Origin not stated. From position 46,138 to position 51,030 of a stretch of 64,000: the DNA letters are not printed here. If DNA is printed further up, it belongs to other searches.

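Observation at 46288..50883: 1531-aa GH127-GH92-CHB_HEX_C-PA14 fusion: two unrelated exo-glycosidase families in one lipoprotein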

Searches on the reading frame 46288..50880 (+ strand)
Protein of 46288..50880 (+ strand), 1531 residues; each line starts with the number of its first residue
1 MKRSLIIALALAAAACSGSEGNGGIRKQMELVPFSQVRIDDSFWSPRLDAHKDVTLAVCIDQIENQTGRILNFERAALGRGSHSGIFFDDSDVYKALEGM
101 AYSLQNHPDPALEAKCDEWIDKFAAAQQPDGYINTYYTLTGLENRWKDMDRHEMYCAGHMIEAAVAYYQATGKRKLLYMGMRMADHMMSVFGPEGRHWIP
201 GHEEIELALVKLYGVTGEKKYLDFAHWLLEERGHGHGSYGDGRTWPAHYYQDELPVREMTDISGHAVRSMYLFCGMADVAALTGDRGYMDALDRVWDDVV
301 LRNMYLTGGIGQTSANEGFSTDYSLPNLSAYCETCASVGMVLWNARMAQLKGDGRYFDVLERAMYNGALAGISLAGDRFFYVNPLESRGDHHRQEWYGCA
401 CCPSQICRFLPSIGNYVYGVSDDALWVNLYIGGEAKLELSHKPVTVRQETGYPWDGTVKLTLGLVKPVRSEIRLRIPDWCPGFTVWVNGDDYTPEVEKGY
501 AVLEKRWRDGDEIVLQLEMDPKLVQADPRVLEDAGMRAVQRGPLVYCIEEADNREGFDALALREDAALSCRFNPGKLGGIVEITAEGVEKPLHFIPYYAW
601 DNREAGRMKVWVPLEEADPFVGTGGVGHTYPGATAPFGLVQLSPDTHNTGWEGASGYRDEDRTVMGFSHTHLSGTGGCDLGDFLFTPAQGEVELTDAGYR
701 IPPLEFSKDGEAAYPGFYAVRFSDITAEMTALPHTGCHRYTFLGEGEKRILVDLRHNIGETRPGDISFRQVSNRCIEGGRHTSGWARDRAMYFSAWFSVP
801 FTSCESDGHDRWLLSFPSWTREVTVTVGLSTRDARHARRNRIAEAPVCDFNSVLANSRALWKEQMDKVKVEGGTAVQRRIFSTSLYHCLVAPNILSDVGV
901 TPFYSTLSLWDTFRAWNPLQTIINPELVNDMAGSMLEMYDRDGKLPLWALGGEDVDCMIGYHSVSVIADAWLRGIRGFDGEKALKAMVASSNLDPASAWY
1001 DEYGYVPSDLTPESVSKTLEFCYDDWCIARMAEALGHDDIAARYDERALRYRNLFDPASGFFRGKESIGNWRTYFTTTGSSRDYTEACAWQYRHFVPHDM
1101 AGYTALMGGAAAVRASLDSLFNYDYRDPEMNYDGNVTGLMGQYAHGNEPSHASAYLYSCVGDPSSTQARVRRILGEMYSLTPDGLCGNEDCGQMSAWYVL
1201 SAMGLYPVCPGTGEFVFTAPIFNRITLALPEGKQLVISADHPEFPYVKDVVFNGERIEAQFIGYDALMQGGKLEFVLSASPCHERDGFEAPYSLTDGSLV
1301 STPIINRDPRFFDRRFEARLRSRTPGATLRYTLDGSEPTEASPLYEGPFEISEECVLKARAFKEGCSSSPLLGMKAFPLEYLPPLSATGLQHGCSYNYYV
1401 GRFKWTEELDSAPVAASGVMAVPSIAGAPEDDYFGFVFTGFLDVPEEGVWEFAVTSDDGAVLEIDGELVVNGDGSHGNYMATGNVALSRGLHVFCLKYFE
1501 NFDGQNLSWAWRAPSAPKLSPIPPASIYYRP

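Call 3: search_protein_families(library=pfam, proteins=[window:46288-50880:+], max_evalue=0.01)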
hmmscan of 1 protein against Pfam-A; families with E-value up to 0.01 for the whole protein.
window:46288-50880:+ (1531 aa): 8 families
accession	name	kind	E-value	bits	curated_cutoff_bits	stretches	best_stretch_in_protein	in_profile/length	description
PF07971.18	Glyco_hydro_92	-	1e-150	503.2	24.6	1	837-1278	2-463/464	Glycosyl hydrolase family 92 catalytic domain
PF07944.18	Beta-AFase-like_GH127_cat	-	2.8e-113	379.2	24.9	1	36-414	1-375/376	Beta-L-arabinofuranosidase, GH127 catalytic domain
PF17678.7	Glyco_hydro_92N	-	2e-56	191.9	34.5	1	618-805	3-196/236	Glycosyl hydrolase family 92 N-terminal domain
PF20737.2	Glyco_hydro127C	-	2.2e-25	88.6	23.7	1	521-613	1-71/71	Glycoside hydrolase family 127 C-terminal domain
PF20736.2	Glyco_hydro127M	-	1.5e-23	83.2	24.2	1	425-519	2-95/95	Beta-L-arabinofuranosidase, GH127 middle domain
PF13290.12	CHB_HEX_C_1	-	2.3e-15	56.7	22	1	1319-1369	13-63/67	Chitobiase/beta-hexosaminidase C-terminal domain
PF13287.12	Fn3_assoc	-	4.5e-14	52.7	23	1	1320-1368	3-51/59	Fn3 associated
PF07691.17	PA14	-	2.8e-09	37.4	24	1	1429-1478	41-91/147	PA14 domain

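Call 4: search_protein_families(library=ncbifam, proteins=[window:46288-50880:+], max_evalue=0.01)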
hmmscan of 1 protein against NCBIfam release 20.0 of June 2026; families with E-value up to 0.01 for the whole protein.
window:46288-50880:+ (1531 aa): 4 families
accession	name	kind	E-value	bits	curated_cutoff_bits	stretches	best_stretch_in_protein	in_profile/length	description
TIGR01180.1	aman2_put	subfamily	1.4e-167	559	249.55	1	617-1281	40-747/749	GH92 family glycosyl hydrolase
NF049879.1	AcerHdlse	equivalog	1.2e-128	430.4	950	2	28-558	17-577/657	aceric acid hydrolase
NF035929.1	lectin_1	subfamily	9.5e-99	331.8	800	2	823-1281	259-733/886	lectin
NF042962.1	DUF499_antiphage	equivalog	0.0017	16.4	1200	1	1324-1367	850-893/1025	anti-phage-associated DUF499 domain-containing protein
